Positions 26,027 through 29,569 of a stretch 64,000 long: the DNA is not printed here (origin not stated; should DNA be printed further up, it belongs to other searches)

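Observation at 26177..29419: About 1,080-aa reverse transcriptase-nitrilase fusion, divergently paired with the pAgo operon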

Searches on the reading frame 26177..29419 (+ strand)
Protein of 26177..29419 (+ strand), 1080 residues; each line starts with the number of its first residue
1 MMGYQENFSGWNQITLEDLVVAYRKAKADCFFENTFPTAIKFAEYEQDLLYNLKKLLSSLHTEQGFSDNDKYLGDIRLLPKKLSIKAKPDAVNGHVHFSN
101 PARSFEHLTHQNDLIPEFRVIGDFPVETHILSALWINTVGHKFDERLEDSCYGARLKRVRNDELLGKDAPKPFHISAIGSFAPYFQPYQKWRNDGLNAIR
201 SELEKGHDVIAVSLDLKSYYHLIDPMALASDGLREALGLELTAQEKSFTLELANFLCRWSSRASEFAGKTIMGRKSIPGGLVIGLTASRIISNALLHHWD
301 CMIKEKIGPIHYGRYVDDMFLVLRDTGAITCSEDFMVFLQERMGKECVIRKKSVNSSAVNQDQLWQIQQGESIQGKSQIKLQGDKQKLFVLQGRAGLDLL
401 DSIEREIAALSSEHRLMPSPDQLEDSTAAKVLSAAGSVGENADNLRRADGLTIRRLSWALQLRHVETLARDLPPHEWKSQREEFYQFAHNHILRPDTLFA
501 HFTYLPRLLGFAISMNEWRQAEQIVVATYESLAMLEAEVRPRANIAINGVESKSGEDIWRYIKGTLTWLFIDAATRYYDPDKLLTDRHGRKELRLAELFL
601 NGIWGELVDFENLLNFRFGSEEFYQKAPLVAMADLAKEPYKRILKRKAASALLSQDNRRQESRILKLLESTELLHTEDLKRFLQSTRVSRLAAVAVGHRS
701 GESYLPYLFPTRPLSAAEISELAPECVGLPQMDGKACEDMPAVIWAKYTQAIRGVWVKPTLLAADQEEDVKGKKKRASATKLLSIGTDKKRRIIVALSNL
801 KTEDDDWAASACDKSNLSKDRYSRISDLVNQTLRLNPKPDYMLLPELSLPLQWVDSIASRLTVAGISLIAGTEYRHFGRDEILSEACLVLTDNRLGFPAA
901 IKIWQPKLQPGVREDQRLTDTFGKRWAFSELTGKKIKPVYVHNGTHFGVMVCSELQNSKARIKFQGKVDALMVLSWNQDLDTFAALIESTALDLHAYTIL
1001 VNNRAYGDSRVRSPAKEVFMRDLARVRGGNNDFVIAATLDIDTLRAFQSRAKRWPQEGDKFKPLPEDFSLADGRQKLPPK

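Call 7: search_protein_families(library=pfam, proteins=[window:26177-29419:+], max_evalue=0.1)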
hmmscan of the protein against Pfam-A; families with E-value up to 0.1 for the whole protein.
window:26177-29419:+ (1080 aa): 0 families

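Call 8: search_protein_families(library=padloc, proteins=[window:26177-29419:+], max_evalue=0.01)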
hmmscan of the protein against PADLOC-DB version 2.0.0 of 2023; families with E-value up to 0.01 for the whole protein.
window:26177-29419:+ (1080 aa): 30 families (the best 25 are shown)
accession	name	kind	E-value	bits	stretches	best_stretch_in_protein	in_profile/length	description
PDLC03780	RT_UG5-nitrilase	-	1.9e-304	1010.7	1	2-1079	9-901/907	DRT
PDLC02995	RT_UG5-nitrilase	-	4.6e-51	171.8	2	15-325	3-308/958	-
PDLC03804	RTasNitrilase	-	2.1e-36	123.8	1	808-1066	161-393/397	DRT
PDLC03781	RT_UG5_small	-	1.5e-34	117.4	1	15-370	4-349/631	DRT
PDLC03745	Drt1a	-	3.6e-23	79.4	2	152-347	145-338/1176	DRT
PDLC03775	RT_UG36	-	2.2e-11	41.4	1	179-325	117-239/557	DRT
PDLC03773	RT_UG34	-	3.3e-11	40.8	1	124-329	86-261/512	DRT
PDLC03756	RT_UG19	-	1.1e-09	35.9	1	185-319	124-239/562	DRT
PDLC03778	RT_UG39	-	3e-09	34.4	1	280-348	293-359/541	DRT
PDLC03768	Drt3a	-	4.7e-09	34.2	1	188-343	114-238/411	DRT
PDLC02939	RT_II-A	-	4.2e-08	31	1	246-339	109-203/304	-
PDLC02175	Drt3a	-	1.4e-07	29.2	1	279-361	159-238/417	-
PDLC02171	Drt1a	-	6e-07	25.3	1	952-1052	1119-1216/1232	-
PDLC02938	RT_I-B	-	6.4e-06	23.6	1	213-324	96-188/332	-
PDLC03754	RT_UG17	-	1.5e-05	22.1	1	194-335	113-238/429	DRT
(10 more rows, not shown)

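Call 9: search_protein_families(library=ncbifam, proteins=[window:26177-29419:+], max_evalue=0.01)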
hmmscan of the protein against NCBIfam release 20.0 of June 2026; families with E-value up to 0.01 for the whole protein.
window:26177-29419:+ (1080 aa): 2 families
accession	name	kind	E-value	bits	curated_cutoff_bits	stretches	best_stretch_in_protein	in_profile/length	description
NF038233.2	retron_St85_RT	exception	9.7e-08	31.6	235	1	213-344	93-203/289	retron St85 family RNA-directed DNA polymerase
NF041747.1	Drt3a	equivalog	3.5e-06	26.6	200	1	188-327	90-210/412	antiviral reverse transcriptase Drt3a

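Call 18: find_homologous_proteins(query=window:26177-29419:+, max_evalue=1e-10)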
Query window:26177-29419:+ (1080 aa): 710 proteins with E <= 1e-10 among 8000 candidates; the best 120 are listed.
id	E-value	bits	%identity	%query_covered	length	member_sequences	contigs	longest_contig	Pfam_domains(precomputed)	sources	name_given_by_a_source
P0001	0.0e+0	2473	100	100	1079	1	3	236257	-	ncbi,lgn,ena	-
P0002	0.0e+0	2227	90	100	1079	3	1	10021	-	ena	-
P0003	0.0e+0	2219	89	100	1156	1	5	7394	-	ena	-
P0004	0.0e+0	2178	88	100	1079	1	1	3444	-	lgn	-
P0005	0.0e+0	2165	87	100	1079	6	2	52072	-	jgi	jgi:hypothetical protein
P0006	0.0e+0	2088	84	100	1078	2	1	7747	-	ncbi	-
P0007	0.0e+0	2079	83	100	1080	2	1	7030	-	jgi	jgi:hypothetical protein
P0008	0.0e+0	2072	83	100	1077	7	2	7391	-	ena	-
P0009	0.0e+0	2067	83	100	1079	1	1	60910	-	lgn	-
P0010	0.0e+0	2052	82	100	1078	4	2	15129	-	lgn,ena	-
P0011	0.0e+0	2046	82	99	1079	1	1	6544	-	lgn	-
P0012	0.0e+0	2028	81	100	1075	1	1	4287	-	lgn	-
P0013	0.0e+0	2021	80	100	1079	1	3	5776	-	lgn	-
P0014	0.0e+0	2007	81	100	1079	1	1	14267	-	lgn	-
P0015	0.0e+0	1967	79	100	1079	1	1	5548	-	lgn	-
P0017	0.0e+0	1849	74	100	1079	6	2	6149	-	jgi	-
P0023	0.0e+0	1808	72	100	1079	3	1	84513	-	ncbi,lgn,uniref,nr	ncbi:conserved hypothetical protein [Nitrosomonas nitrosa]|uniref:RNA-directed DNA polymerase n=1 Ta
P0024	0.0e+0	1805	72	100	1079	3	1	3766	-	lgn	-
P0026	0.0e+0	1779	71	100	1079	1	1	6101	-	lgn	-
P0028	0.0e+0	1770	71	100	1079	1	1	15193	-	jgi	jgi:hypothetical protein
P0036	0.0e+0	1733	69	100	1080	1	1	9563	-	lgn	-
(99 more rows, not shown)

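Call 19: search_solved_structures(query=window:26177-29419:+, max_evalue=1, show_alignments=2)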
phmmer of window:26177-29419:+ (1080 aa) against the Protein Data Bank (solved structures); distinct sequences matched with E-value up to 1: 2.
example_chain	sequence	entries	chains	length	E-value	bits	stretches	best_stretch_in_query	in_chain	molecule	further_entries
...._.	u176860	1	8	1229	0.00015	23.2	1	951-1055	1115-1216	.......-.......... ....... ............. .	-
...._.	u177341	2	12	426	0.36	12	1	275-323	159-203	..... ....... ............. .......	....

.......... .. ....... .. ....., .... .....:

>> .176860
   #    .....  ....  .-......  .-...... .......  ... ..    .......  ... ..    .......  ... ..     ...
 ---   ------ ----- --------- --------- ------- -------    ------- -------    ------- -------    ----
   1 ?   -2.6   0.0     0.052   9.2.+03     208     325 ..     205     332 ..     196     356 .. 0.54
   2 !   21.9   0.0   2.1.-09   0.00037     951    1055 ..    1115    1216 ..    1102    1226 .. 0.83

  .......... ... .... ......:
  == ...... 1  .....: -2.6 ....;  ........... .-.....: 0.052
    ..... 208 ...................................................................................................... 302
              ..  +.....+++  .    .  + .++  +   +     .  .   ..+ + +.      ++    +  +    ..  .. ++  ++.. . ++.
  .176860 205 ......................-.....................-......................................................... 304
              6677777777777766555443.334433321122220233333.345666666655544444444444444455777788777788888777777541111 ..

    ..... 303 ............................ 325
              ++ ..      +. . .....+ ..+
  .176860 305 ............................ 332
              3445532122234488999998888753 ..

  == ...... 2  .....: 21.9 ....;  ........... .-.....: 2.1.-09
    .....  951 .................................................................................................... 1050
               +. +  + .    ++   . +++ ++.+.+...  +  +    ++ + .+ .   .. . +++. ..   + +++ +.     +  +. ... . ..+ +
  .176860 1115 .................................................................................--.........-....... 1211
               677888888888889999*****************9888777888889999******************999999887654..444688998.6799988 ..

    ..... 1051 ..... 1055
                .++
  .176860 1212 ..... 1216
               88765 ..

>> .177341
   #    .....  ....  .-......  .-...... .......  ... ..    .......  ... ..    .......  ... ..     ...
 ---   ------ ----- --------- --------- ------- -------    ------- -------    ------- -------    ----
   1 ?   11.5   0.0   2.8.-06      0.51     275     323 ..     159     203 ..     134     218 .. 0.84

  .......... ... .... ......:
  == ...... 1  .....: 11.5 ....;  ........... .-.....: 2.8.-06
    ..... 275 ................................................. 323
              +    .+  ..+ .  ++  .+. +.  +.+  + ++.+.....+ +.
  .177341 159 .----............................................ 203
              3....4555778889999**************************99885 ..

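Call 30: find_encoding_contigs(protein=P0001, flank=10000, max_places=6)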
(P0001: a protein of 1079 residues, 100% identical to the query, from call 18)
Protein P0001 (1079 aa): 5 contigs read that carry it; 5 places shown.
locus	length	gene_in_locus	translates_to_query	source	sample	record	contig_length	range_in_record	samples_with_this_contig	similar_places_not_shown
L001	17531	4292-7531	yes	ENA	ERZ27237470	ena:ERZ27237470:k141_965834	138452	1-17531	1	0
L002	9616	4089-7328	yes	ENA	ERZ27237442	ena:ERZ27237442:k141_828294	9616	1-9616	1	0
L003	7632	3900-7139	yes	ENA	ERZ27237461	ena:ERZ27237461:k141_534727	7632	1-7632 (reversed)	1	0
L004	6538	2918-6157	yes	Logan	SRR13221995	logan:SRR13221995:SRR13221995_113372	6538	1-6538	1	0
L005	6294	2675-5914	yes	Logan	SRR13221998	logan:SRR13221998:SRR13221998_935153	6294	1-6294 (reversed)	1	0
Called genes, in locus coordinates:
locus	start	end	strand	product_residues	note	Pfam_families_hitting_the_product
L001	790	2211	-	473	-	-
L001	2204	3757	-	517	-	PF13289:SIR2_2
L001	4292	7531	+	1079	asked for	-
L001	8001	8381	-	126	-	PF04386:SspB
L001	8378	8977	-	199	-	PF02798:GST_N, PF13417:GST_N_3, PF22441:CLIC-like_N, PF13409:GST_N_2, PF00043:GST_C, PF13410:GST_C_2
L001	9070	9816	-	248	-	PF01784:DUF34_NIF3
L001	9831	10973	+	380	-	PF00089:Trypsin, PF13365:Trypsin_2, PF00595:PDZ (faint), PF13180:PDZ_2, PF17820:PDZ_6 (weak)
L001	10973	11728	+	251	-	PF01026:TatD_DNase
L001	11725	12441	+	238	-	PF00899:ThiF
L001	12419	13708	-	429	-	PF01938:TRAM (weak), PF05958:tRNA_U5-meth_tr, PF13847:Methyltransf_31, PF13649:Methyltransf_25 (weak)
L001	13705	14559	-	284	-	PF00749:tRNA-synt_1c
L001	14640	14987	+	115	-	PF04358:DsrC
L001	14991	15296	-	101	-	PF02656:DUF202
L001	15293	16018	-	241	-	PF00902:TatC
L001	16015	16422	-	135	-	PF02416:TatA_B_E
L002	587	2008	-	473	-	-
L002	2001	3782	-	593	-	PF13289:SIR2_2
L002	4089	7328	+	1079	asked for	-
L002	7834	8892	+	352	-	PF00589:Phage_integrase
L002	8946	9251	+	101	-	PF14076:DUF4258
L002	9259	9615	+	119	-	?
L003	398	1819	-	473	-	-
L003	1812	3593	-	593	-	PF13289:SIR2_2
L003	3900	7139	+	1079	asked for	-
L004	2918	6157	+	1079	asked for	-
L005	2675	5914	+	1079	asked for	-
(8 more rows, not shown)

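Call 36: find_related_loci(query=A1, collection=genome_contigs, flank=10000)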
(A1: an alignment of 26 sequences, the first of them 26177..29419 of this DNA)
Query A1 (1080 aa) in genome_contigs; peptide patterns used: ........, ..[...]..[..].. (x = any residue, [..] = any of these).
230 stretches matched a pattern; 130 encode a relative of the query (tblastn E <= 1e-3); the best 80 are kept; 76 distinct loci.
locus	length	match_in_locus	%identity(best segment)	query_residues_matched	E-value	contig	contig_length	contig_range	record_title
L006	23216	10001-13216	69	2-1080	0e+0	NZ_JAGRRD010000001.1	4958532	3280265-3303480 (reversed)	Azoarcus sp. L1K30 Scaffold_1, whole genome shotgun sequence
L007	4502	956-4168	68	4-1080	0e+0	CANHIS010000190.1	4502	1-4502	MAG: Bacteroidetes bacterium isolate RE-26jul17-123 genome assembly, contig: RE-26jul17-C43610, whole genome shotgun seq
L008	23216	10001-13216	68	2-1080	0e+0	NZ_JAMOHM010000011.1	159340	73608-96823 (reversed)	Stutzerimonas frequens strain DNSP21 27DNSP21gv5C011, whole genome shotgun sequence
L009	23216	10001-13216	66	1-1080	0e+0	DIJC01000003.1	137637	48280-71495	MAG TPA_asm: Enterobacteriaceae bacterium UBA5654 UBA5654_contig_24, whole genome shotgun sequence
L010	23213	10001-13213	65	2-1080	0e+0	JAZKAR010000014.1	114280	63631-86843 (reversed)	MAG: Pseudomonadota bacterium isolate ADI_H3L2_1_122_18_3-bin034_1 ADIH3L21_B034_1_000000000014, whole genome shotgun se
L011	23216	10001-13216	66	1-1080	0e+0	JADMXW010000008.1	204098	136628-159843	Serratia marcescens strain 1001295B_180824_A7 NODE_8_length_204098_cov_31.1232, whole genome shotgun sequence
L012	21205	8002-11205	66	1-1080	0e+0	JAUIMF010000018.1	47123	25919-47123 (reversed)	MAG: Gammaproteobacteria bacterium isolate Co_bin.81 NODE_5201_length_47123_cov_1.414652, whole genome shotgun sequence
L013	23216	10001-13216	65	2-1080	0e+0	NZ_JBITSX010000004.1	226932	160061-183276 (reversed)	Pseudomonas sp. NPDC085632 NPDC085632_106_H11.ctg-0004, whole genome shotgun sequence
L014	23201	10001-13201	67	2-1080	0e+0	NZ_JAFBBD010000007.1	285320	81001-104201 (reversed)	Spongiibacter marinus strain DSM 17750 Ga0415252_07, whole genome shotgun sequence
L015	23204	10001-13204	67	1-1080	0e+0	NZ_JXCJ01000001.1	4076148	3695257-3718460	Gilvimarinus agarilyticus strain JEA5 scaffold1, whole genome shotgun sequence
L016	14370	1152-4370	66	2-1080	0e+0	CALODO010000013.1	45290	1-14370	MAG: uncultured Gammaproteobacteria bacterium isolate LOGT_bin.0026 genome assembly, contig: contig_43451, whole genome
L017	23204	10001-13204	65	1-1080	0e+0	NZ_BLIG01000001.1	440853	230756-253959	Alteromonas sp. KUL106 sequence001, whole genome shotgun sequence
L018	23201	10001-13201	66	2-1080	0e+0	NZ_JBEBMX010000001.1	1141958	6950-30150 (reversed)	Saccharospirillum sp. HFRX-1 NODE_1_length_1141958_cov_10.281149, whole genome shotgun sequence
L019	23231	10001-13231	63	2-1080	0e+0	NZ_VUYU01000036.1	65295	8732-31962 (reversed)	Massilia rubra strain CCM 8692 NODE_36_length_65295_cov_6.287917, whole genome shotgun sequence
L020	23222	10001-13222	65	1-1080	0e+0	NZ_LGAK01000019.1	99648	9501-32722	Marinagarivorans algicola strain Z1 contig19, whole genome shotgun sequence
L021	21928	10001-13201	65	1-1079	0e+0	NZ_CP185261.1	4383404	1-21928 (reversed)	Alteromonas sp. A081 chromosome, complete genome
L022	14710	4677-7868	64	2-1079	0e+0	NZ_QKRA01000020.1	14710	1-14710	Marinomonas piezotolerans strain YLB-05 NODE_20_length_14710_cov_114.956, whole genome shotgun sequence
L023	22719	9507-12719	66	2-1079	0e+0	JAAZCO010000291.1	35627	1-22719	MAG: Gammaproteobacteria bacterium isolate AS07pgkLD_188 80055_AS07, whole genome shotgun sequence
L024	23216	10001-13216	66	2-1079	0e+0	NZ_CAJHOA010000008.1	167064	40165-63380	Denitrificimonas caeni isolate Isolate_2, whole genome shotgun sequence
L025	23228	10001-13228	65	2-1080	0e+0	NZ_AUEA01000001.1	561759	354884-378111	Pseudomonas cremoricolorata DSM 17059 = NBRC 16634 strain DSM 17059 H618DRAFT_scaffold00001.1_C, whole genome shotgun se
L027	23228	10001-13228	65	2-1080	0e+0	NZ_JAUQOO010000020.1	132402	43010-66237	Pseudomonas serbiensis strain KFB 138 NODE_20_length_132402_cov_11.6977_pilon, whole genome shotgun sequence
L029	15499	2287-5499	60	2-1080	0e+0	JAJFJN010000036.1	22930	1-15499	MAG: Gammaproteobacteria bacterium isolate OFTM226 OFTM226_35, whole genome shotgun sequence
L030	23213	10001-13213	61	1-1080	0e+0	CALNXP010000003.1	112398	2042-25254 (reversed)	MAG: uncultured beta proteobacterium isolate HOU_bin.0202 genome assembly, contig: contig_27357, whole genome shotgun se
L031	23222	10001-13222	57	2-1080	0e+0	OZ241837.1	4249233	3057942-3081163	MAG: Arenicellales bacterium isolate e136e302-b5bb-49f9-86ed-29cc4dfdc771 genome assembly, chromosome: 1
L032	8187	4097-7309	56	2-1080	0e+0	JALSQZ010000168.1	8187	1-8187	MAG: Sedimenticola sp. isolate 356-308_maxbin2_scaf2bin.147 356-308_scaffold_6135_c1, whole genome shotgun sequence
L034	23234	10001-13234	68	2-1080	0e+0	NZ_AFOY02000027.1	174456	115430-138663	Pseudomonas fluorescens HK44 Contig27, whole genome shotgun sequence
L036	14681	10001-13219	52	2-1080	0e+0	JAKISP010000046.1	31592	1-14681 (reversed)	MAG: Gammaproteobacteria bacterium isolate D96SM.bin.20 NODE_1097_length_31592_cov_20.025902, whole genome shotgun seque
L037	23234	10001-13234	60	2-1079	0e+0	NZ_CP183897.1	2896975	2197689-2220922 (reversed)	Acinetobacter towneri strain M10_NDM chromosome, complete genome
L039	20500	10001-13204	66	1-1080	0e+0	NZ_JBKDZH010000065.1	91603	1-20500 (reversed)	MAG: Kluyvera sp. isolate VLC_129 c_000002553410, whole genome shotgun sequence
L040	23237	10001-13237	60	1-1079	0e+0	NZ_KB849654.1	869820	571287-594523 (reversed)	Acinetobacter junii CIP 64.5 acLZZ-supercont1.2, whole genome shotgun sequence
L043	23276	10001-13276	47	1-1080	0e+0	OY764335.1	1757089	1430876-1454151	MAG: uncultured candidatus Porisulfidus sp. isolate 93d2c08f-77fa-417a-97c6-1065e5bfdc34 genome assembly, chromosome: 1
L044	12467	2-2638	57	192-1080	0e+0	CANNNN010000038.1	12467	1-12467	MAG: Methylococcaceae bacterium isolate ZH-Oct18-35 genome assembly, contig: ZH-Oct18-C4737, whole genome shotgun sequen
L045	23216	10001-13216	69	2-1080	0e+0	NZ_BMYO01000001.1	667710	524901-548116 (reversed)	Jeongeupia chitinilytica strain KCTC 23701 sequence01, whole genome shotgun sequence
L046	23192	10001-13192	55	2-1079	0e+0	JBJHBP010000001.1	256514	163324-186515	MAG: Gammaproteobacteria bacterium isolate SF2967_J5348.rosella_refined.163_sub NODE_31_length_256514_cov_3.400453, whol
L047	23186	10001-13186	65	1-1074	0e+0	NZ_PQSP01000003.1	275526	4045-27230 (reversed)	Saezia sanguinis strain CNM695-12 CUZ56_3, whole genome shotgun sequence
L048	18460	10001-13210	50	1-1080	0e+0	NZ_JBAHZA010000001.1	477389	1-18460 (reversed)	Psychromonas arctica strain 14N.309.X.SLOW.A.F1 NODE_1, whole genome shotgun sequence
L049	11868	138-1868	71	501-1080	0e+0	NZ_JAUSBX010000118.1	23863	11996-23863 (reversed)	MAG: Methylicorpusculum sp. isolate E9_concoct.bin.41 E9_k141_6728, whole genome shotgun sequence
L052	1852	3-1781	65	486-1080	0e+0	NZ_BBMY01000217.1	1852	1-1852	Escherichia albertii NBRC 107761 = DSM 17582 strain NBRC 107761, whole genome shotgun sequence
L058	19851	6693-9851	43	11-1080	0e+0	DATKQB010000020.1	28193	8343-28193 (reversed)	MAG TPA_asm: Verrucomicrobiia bacterium isolate SMAG_U14806 k141_13509, whole genome shotgun sequence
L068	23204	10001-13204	66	1-1080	0e+0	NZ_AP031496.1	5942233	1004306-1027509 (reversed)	Halioxenophilus aromaticivorans strain KU68F chromosome, complete genome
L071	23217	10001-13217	48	2-1080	0e+0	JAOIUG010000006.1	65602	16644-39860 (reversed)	Shewanella sp. isolate AM-377-N06 AM-377-N06_NODE_7, whole genome shotgun sequence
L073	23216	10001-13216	60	2-1080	0e+0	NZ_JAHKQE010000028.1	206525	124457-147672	Amphritea atlantica strain C1R06 C1R06_C1R06_contig_8, whole genome shotgun sequence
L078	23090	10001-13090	48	1-1080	0e+0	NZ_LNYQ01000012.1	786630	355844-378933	Legionella parisiensis strain PF-209-C-C2 Lpar_ctg012, whole genome shotgun sequence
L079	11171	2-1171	70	690-1080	1e-180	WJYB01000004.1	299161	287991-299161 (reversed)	Enterobacteriaceae bacterium RIT714 4, whole genome shotgun sequence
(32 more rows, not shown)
